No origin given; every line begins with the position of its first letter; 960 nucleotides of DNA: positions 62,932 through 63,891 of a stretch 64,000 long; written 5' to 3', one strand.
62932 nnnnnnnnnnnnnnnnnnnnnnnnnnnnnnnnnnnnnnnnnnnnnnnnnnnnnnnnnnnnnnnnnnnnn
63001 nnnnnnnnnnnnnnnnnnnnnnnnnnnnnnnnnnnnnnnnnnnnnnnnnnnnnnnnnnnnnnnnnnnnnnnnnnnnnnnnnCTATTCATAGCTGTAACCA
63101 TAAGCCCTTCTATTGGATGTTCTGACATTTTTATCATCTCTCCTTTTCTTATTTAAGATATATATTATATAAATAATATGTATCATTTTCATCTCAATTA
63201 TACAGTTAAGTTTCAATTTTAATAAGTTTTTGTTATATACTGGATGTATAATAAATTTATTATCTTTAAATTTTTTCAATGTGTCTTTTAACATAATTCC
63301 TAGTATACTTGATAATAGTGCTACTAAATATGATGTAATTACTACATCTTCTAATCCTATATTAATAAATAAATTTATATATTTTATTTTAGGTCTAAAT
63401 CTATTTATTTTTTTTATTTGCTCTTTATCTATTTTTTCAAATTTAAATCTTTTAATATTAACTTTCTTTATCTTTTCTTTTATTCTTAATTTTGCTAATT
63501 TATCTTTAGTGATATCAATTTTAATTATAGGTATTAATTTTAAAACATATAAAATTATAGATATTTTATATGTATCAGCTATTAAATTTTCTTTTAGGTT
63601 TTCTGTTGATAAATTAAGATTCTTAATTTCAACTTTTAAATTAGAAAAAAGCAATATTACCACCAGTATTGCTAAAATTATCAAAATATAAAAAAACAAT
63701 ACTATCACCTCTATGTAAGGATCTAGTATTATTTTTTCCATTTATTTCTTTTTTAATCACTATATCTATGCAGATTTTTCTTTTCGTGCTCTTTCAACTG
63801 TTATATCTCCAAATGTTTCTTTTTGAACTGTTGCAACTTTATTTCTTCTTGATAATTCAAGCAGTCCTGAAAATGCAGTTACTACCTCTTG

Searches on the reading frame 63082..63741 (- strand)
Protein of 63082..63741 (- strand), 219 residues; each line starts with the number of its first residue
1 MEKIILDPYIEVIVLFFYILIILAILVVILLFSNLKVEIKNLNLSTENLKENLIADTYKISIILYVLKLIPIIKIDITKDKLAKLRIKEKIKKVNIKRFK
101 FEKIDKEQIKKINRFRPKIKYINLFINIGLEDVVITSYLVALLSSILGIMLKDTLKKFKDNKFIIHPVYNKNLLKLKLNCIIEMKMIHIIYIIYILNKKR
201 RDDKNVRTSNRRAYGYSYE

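Call 80: search_protein_families(library=pfam, proteins=[window:63082-63741:-], max_evalue=0.01)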
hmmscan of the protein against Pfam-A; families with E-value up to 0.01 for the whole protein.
window:63082-63741:- (219 aa): 1 family
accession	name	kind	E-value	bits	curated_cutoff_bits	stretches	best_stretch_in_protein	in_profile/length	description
PF11167.13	DUF2953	-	3.6e-05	24.2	22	1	126-175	1-52/53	Protein of unknown function (DUF2953)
